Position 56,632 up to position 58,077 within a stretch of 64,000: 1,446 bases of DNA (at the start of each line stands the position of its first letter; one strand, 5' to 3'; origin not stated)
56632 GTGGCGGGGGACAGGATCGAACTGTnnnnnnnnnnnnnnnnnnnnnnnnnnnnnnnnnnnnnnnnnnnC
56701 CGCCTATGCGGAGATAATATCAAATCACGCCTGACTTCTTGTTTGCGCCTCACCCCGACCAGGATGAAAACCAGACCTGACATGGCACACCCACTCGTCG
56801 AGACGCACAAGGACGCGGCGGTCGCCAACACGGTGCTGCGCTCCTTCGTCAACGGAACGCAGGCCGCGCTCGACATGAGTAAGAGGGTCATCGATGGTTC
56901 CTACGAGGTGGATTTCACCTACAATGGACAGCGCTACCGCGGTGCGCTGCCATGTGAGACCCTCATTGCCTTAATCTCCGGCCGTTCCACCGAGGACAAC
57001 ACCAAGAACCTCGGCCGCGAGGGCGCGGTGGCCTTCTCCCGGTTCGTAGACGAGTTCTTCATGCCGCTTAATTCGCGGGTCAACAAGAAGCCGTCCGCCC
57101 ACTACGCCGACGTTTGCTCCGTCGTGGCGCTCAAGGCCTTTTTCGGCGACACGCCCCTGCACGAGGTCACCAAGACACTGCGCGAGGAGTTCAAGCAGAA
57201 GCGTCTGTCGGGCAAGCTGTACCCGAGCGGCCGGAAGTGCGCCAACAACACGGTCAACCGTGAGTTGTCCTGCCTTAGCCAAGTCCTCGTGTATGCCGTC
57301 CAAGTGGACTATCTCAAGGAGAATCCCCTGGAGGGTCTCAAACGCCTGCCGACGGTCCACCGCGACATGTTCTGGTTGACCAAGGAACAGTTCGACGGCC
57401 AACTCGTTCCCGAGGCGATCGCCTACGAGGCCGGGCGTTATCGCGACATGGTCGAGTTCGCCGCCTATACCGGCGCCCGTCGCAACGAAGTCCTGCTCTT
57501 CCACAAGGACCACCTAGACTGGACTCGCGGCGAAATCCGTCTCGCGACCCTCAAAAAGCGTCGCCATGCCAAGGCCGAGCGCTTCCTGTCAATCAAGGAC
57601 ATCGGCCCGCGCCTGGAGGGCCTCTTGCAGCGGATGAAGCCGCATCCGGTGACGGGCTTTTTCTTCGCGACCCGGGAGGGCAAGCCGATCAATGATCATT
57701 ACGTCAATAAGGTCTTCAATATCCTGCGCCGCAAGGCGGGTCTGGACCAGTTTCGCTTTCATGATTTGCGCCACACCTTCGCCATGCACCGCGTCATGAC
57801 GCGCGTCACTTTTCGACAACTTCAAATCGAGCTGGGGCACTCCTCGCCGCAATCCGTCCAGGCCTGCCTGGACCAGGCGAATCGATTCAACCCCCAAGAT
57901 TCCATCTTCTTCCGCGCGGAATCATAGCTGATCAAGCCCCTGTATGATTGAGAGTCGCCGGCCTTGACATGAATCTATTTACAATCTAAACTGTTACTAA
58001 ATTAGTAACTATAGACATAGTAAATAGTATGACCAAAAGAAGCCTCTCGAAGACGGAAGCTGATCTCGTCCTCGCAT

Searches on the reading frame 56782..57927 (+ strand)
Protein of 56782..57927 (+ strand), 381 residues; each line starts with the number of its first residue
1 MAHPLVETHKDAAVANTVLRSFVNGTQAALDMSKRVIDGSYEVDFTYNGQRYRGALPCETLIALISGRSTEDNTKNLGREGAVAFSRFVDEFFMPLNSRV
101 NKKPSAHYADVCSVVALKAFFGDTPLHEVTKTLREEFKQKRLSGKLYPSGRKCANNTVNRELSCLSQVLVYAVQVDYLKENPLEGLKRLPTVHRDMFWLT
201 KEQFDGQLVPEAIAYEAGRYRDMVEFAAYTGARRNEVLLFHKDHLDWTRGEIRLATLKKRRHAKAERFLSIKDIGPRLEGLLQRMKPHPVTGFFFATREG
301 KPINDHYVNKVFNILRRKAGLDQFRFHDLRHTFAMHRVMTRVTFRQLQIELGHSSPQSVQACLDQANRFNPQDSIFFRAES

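Call 10: search_protein_families(library=pfam, proteins=[window:56782-57927:+], max_evalue=0.01)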
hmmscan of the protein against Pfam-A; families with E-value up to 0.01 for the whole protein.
window:56782-57927:+ (381 aa): 2 families
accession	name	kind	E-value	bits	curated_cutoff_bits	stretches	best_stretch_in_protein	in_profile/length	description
PF00589.27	Phage_integrase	-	3.1e-20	73.1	27.1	1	216-361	20-164/172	Phage integrase family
PF13102.12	Phage_int_SAM_5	-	8.2e-06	26.6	22.3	1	115-183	30-93/98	Phage integrase SAM-like domain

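Call 11: search_protein_families(library=padloc, proteins=[window:56782-57927:+], max_evalue=0.001)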
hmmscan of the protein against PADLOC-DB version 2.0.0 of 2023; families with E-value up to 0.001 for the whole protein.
window:56782-57927:+ (381 aa): 0 families

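Call 12: find_homologous_proteins(query=window:56782-57927:+, max_evalue=1e-10)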
Query window:56782-57927:+ (381 aa): 100 proteins with E <= 1e-10 among 3690 candidates.
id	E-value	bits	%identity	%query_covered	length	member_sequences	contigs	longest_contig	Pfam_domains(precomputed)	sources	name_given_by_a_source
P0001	3.5e-227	772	95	92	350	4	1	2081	PF13102.13,PF00589.28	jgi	jgi:integrase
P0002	1.6e-199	681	85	91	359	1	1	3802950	PF00589.28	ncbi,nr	ncbi:MAG: site-specific integrase [Elusimicrobiota bacterium]|nr:MAG: site-specific integrase [Elusi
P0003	3.2e-196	670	85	91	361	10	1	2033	PF00589.28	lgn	-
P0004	4.0e-195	666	82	92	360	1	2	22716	PF13102.13,PF00589.28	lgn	-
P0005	5.5e-194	662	83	91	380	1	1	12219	PF13102.13,PF00589.28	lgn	-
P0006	4.9e-193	659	82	91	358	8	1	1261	PF00589.28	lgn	-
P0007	1.6e-191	654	81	91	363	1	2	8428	PF13102.13,PF00589.28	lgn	-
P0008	4.1e-145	502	63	91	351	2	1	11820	PF13102.13,PF00589.28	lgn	-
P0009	5.3e-145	501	61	92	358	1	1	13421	PF13102.13,PF00589.28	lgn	-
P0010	7.7e-144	497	61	91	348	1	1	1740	PF13102.13,PF00589.28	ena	-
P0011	1.3e-143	497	62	91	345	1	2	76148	PF00589.28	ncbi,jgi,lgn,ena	ncbi:MAG: tyrosine-type recombinase/integrase [Elusimicrobiota bacterium]|jgi:integrase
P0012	1.9e-143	496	61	91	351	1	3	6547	PF13102.13,PF00589.28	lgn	-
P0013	4.2e-142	492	61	91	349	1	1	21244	PF00589.28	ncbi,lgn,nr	ncbi:MAG: tyrosine-type recombinase/integrase [Elusimicrobia bacterium]|nr:tyrosine-type recombinase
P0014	4.9e-142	491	60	91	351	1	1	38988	PF00589.28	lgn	-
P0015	1.8e-141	490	61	91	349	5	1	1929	PF00589.28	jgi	jgi:integrase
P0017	5.4e-141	488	61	91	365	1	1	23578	PF00589.28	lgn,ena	-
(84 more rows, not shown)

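Call 15: find_related_loci(query=A2, collection=genome_contigs, flank=10000)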
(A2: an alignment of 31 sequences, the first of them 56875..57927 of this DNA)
Query A2 (350 aa) in genome_contigs; peptide patterns used: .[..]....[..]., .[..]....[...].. (x = any residue, [..] = any of these).
58 stretches matched a pattern; 17 encode a relative of the query (tblastn E <= 1e-3); 17 distinct loci.
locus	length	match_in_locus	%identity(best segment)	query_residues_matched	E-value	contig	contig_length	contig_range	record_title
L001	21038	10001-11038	85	1-346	0e+0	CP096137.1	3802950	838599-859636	MAG: Elusimicrobiota bacterium isolate JAD_PAG50586_1 chromosome, complete genome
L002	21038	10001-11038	80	1-346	0e+0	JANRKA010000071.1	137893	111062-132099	MAG: Elusimicrobiota bacterium isolate bins.479 k141_3420107, whole genome shotgun sequence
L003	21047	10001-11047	62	1-350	6e-152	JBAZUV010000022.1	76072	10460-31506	MAG: Elusimicrobiota bacterium isolate SO_2017_GW1_237 NODE_1995_length_76072_cov_6.584963_OW334_2017, whole genome shot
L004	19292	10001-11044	61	1-348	4e-149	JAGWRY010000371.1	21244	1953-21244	MAG: Elusimicrobia bacterium isolate REEB337 k141_3702566, whole genome shotgun sequence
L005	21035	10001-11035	59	1-345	3e-142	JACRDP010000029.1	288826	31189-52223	MAG: Elusimicrobia bacterium isolate NC_groundwater_1675_Pr3_B-0.1um_66_20 SR-2_scaffold_141_4096767, whole genome shotg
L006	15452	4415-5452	59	1-347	8e-138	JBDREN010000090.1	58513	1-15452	MAG: Elusimicrobiota bacterium isolate MEGAHIT-group-1.316 k141_3796851, whole genome shotgun sequence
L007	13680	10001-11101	39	1-345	2e-76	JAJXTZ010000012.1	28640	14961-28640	MAG: bacterium isolate BP4.bin73 NODE_1607_length_28640_cov_2.863606, whole genome shotgun sequence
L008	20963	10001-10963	40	13-346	6e-73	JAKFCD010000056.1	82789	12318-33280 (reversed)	MAG: Elusimicrobiota bacterium isolate LC012 contig-124_235, whole genome shotgun sequence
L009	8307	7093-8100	39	9-350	1e-72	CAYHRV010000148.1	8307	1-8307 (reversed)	MAG TPA_asm: uncultured Elusimicrobia bacterium isolate ERP119705_co15_213 genome assembly, contig: NODE_10536_length_83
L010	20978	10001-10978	39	14-345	1e-68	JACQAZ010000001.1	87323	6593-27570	MAG: Elusimicrobia bacterium isolate NC_groundwater_929_Pr1_S-0.2um_66_27 Montesol18-Sp2_coassembly_scaffold_121352, who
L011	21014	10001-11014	36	12-349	6e-67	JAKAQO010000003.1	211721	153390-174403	MAG: bacterium isolate YF2.bin79 NODE_21_length_211721_cov_5.683734, whole genome shotgun sequence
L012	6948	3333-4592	39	9-350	4e-65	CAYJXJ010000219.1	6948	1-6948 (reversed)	MAG TPA_asm: uncultured Elusimicrobia bacterium isolate ERP125453_co1_480 genome assembly, contig: NODE_13845_length_694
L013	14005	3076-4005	40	33-346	3e-61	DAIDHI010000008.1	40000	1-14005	MAG TPA_asm: Elusimicrobia bacterium isolate clean341 k141_6612, whole genome shotgun sequence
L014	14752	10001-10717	45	106-348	8e-60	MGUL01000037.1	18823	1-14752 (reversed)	MAG: Elusimicrobia bacterium RBG_16_66_12 RBG_16_scaffold_1552, whole genome shotgun sequence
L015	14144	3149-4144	33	12-346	4e-48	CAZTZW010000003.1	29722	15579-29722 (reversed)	MAG TPA_asm: uncultured Elusimicrobia sp. isolate SRP302895_co1_139 genome assembly, contig: NODE_2752_length_29722_cov_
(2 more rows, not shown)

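Call 35: find_encoding_contigs(protein=P0004, flank=10000, max_places=3)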
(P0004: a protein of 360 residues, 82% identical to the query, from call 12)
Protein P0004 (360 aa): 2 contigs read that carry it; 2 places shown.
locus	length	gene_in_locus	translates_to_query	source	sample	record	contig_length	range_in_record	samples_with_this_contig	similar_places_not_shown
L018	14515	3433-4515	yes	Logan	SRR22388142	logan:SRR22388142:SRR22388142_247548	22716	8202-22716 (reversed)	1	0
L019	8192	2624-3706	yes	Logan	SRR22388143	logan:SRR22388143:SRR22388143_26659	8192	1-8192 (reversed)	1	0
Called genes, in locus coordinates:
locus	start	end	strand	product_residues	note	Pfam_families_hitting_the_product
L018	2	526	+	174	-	?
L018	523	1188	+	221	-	-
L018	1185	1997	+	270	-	-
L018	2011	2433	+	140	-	-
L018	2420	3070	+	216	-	PF03743:TrbI, PF12508:Transposon_TraM (weak)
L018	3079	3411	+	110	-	-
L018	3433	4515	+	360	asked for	PF13102:Phage_int_SAM_5 (weak), PF00589:Phage_integrase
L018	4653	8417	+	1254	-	-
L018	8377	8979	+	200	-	PF13471:Transglut_core3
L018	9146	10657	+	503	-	PF09660:DUF2397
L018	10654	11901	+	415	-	PF09661:DUF2398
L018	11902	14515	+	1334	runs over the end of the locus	PF13558:SbcC_Walker_B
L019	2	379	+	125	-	?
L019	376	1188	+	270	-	-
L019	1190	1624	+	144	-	-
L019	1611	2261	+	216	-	PF03743:TrbI, PF12508:Transposon_TraM (weak)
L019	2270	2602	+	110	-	-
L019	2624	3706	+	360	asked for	PF13102:Phage_int_SAM_5 (weak), PF00589:Phage_integrase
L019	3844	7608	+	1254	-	-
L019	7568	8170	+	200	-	PF13471:Transglut_core3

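Call 36: find_encoding_contigs(protein=P0005, flank=10000, max_places=3)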
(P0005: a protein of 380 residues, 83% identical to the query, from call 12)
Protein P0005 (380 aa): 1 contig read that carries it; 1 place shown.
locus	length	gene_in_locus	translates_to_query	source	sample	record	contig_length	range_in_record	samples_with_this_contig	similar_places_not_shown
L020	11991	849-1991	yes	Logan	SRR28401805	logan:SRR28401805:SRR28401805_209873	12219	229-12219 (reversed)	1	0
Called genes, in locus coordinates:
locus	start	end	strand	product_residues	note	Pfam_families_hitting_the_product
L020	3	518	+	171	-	?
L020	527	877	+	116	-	-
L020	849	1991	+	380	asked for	PF13102:Phage_int_SAM_5 (weak), PF00589:Phage_integrase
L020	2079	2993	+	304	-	PF13182:DUF4007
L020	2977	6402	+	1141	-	-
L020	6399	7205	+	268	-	PF01507:PAPS_reduct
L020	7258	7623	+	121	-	PF15891:Nuc_deoxyri_tr2 (weak), PF05014:Nuc_deoxyrib_tr (weak)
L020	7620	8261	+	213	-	-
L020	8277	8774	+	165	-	-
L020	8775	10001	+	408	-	PF14072:DndB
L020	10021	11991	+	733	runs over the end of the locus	?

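Call 47: find_encoding_contigs(protein=P0001, flank=10000, max_places=4)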
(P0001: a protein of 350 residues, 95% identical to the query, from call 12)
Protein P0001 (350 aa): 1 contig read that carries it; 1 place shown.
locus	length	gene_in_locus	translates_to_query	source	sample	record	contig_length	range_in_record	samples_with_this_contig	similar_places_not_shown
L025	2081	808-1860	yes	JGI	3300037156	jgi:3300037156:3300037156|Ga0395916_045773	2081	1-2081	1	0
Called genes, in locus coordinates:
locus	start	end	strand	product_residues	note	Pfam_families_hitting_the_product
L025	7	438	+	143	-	PF03743:TrbI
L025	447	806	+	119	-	-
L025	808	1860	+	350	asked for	PF13102:Phage_int_SAM_5 (weak), PF00589:Phage_integrase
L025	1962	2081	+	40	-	?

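Call 50: find_related_loci(query=A2, collection=metagenome_contigs, flank=10000)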
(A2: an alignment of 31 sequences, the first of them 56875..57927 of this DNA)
Query A2 (350 aa) in metagenome_contigs; peptide patterns used: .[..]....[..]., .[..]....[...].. (x = any residue, [..] = any of these).
74 stretches matched a pattern; 19 encode a relative of the query (tblastn E <= 1e-3); 19 distinct loci.
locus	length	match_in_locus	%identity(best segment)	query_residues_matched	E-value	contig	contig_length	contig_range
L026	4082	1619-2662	61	1-348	1e-152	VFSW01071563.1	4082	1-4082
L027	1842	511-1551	61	1-347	2e-158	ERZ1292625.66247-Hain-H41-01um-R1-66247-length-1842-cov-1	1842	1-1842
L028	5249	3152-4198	58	1-350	5e-139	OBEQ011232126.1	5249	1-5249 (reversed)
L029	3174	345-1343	40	11-347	9e-84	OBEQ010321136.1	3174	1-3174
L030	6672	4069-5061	40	13-347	2e-78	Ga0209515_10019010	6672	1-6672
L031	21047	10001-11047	62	1-350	2e-152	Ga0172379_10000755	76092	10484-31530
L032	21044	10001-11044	39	3-346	2e-72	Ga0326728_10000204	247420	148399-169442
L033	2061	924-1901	40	13-345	3e-73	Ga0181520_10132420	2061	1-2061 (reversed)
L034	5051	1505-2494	40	14-349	3e-71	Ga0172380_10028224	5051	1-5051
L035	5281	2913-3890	41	14-345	7e-70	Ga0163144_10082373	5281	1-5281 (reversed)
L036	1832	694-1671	38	13-345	4e-65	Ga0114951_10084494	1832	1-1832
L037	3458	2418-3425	36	4-348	2e-61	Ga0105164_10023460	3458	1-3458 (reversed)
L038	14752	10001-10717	45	106-348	3e-60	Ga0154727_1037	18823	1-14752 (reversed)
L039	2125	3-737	41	105-346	8e-52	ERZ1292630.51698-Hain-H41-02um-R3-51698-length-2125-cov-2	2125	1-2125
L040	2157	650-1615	34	13-345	6e-45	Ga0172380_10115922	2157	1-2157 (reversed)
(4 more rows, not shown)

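Call 53: search_solved_structures(query=window:56875-57927:+, max_evalue=0.001, show_alignments=3)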
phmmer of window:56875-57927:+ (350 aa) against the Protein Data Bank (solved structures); distinct sequences matched with E-value up to 0.001: 2.
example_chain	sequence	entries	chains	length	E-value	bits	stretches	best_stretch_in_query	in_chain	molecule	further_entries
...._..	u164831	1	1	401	1.3e-05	27.8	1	113-325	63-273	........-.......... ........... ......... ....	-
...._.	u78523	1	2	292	0.00051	22.6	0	96-206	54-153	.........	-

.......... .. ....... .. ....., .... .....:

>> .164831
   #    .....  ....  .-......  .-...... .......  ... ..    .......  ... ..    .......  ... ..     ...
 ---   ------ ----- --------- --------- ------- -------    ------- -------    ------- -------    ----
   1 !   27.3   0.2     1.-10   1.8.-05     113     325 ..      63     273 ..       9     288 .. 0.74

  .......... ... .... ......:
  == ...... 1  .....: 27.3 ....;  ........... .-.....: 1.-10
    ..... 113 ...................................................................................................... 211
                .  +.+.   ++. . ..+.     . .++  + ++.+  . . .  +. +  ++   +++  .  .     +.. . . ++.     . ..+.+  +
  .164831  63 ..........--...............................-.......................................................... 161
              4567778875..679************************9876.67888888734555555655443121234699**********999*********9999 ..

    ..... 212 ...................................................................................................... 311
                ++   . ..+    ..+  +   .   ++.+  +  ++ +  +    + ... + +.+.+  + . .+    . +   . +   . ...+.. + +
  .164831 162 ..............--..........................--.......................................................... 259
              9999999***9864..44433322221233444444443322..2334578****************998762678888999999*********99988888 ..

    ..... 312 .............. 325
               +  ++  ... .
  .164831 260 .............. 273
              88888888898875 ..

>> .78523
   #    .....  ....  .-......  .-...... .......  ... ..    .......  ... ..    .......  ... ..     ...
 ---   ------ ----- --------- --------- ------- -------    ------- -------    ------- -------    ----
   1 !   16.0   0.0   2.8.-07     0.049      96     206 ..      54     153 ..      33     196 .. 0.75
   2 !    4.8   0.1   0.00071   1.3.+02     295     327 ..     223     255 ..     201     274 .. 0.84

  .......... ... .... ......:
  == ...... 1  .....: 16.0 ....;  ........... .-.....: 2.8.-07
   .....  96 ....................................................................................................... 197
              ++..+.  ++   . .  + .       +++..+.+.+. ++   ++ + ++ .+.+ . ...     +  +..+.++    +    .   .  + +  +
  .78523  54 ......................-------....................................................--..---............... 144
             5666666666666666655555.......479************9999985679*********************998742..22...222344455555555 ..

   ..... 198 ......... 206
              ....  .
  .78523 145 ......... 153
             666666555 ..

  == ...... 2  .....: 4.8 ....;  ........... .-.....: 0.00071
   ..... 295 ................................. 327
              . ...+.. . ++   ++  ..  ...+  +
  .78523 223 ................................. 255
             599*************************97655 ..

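Call 70: search_protein_families(library=pfam, proteins=[L001:134-1585:+, L001:1891-2397:+, L001:2994-4961:+, L001:4789-6132:+, L001:6129-7133:+, L001:7130-7780:+, L001:7758-8573:+, L001:8506-8973:+, L001:8957-9637:+, L001:9646-9993:+], max_evalue=0.01)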
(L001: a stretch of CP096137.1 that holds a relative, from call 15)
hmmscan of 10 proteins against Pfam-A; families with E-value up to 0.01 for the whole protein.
L001:134-1585:+ (483 aa): 2 families
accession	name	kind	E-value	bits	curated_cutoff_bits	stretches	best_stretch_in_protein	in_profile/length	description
PF23954.1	DUF7283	-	0.0063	16.9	27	0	307-380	15-87/142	Family of unknown function (DUF7283)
PF07719.23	TPR_2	-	0.0069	16.9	27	0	199-228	5-34/34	Tetratricopeptide repeat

L001:1891-2397:+ (168 aa): 1 family
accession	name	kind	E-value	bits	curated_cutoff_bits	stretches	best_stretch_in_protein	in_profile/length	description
PF00436.31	SSB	-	2.5e-14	53.6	26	1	51-147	2-102/104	Single-strand binding protein family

L001:2994-4961:+ (655 aa): 7 families
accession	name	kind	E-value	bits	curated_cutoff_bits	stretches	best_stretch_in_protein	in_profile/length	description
PF19044.6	P-loop_TraG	-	1.1e-13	51.1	25.8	1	449-514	31-94/413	TraG P-loop domain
PF11130.14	TraC_F_IV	-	1.8e-13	50.7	28.1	1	163-367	133-349/375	TraC protein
PF01935.23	DUF87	-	1e-09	39.3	23.2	1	447-498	23-74/220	Helicase HerA, central domain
PF01580.24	FtsK_SpoIIIE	-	0.00025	21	24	1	447-483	39-77/221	FtsK/SpoIIIE family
PF03135.19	CagE_TrbE_VirB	-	0.00048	20.6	21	1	248-399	63-204/204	CagE, TrbE, VirB family, component of type IV transporter system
PF10412.15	TrwB_AAD_bind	-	0.00085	18.7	20.5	1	440-490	8-56/387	Type IV secretion-system coupling protein DNA-binding domain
PF13401.12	AAA_22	-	0.0028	18.4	27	0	447-498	5-56/130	AAA domain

L001:4789-6132:+ (447 aa): 0 families

L001:6129-7133:+ (334 aa): 1 family
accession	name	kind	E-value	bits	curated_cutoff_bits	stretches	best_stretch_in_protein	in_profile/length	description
PF04610.19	TrbL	-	0.0049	17.1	25.9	1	111-230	94-212/215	TrbL/VirB6 plasmid conjugal transfer protein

L001:7130-7780:+ (216 aa): 1 family
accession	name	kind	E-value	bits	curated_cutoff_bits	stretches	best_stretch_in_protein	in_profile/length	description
PF04335.19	VirB8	-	0.00017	22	23.2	1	19-145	7-138/213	VirB8 protein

L001:7758-8573:+ (271 aa): 0 families

L001:8506-8973:+ (155 aa): 0 families

L001:8957-9637:+ (226 aa): 3 families
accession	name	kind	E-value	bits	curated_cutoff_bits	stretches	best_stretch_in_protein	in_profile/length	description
PF03743.19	TrbI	-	2.1e-14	54.3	35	1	57-208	2-159/188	Bacterial conjugation TrbI-like protein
PF12508.14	Transposon_TraM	-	0.00062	20.8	25.1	1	89-195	25-127/145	Conjugative transposon, TraM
PF23982.2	XM1_gp53_minor_capsid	-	0.0055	17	27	1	57-175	37-149/154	XM1 gp53 minor capsid protein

L001:9646-9993:+ (115 aa): 1 family
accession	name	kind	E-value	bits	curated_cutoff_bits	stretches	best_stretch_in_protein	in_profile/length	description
PF12728.13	HTH_17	-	0.0014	19.3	27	1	37-83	4-49/51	Helix-turn-helix domain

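Call 71: find_related_loci(query=A2, collection=viral_contigs, flank=10000)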
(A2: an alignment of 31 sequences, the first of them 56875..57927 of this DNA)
Query A2 (350 aa) in viral_contigs; peptide patterns used: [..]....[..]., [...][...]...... (x = any residue, [..] = any of these).
600 stretches matched a pattern (row limit reached: there are more); 456 encode a relative of the query (tblastn E <= 1e-3); the best 80 are kept; 80 distinct loci.
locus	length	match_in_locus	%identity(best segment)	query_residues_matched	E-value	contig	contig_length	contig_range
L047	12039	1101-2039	30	13-327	3e-24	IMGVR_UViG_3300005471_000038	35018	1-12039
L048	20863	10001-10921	27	7-324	8e-18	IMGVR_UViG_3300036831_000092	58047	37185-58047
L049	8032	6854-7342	33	126-303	7e-18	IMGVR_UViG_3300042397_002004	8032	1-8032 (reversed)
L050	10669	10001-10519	33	118-303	4e-17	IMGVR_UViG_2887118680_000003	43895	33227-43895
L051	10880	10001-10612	28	134-325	4e-16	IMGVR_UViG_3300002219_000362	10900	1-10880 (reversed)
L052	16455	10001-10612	28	116-326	1e-15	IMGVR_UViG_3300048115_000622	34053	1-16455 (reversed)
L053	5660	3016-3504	31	126-303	1e-15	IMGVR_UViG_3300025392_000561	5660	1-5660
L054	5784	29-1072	25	9-340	2e-15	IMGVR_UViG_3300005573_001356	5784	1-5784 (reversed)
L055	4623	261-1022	25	66-324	3e-15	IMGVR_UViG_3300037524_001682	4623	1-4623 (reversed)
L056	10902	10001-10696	29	86-324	5e-15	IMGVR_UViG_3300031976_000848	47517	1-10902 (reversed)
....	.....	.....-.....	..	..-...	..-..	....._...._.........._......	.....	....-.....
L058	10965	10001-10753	30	54-324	3e-14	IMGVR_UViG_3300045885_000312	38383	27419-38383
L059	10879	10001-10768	25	52-333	3e-14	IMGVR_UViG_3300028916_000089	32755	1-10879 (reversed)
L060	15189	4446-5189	27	90-328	7e-14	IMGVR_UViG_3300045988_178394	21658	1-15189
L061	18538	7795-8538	26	104-329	5e-14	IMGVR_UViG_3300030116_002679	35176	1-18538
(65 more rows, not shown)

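Call 78: find_encoding_contigs(protein=P0014, flank=10000, max_places=2)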
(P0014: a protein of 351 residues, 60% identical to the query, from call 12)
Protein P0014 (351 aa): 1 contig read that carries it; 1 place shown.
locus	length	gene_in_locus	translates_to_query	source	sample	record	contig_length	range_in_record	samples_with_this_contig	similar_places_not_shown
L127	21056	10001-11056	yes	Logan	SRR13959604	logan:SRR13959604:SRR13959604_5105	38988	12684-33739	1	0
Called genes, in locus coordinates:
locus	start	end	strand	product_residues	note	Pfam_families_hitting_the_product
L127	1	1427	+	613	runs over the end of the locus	-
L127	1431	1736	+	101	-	PF04956:TrbC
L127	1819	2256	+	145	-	PF00436:SSB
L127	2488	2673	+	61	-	-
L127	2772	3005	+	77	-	-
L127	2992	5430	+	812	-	PF11130:TraC_F_IV, PF01935:DUF87, PF19044:P-loop_TraG, PF12846:AAA_10, PF19044:P-loop_TraG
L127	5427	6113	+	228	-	-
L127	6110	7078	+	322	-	-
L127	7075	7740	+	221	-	-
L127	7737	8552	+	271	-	-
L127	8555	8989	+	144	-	-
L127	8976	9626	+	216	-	PF03743:TrbI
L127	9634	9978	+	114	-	-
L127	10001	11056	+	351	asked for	PF00589:Phage_integrase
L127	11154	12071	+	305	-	PF13182:DUF4007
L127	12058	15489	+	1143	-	-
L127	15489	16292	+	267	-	PF01507:PAPS_reduct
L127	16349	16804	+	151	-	-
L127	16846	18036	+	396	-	PF14072:DndB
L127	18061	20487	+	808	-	-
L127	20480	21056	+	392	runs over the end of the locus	PF00266:Aminotran_5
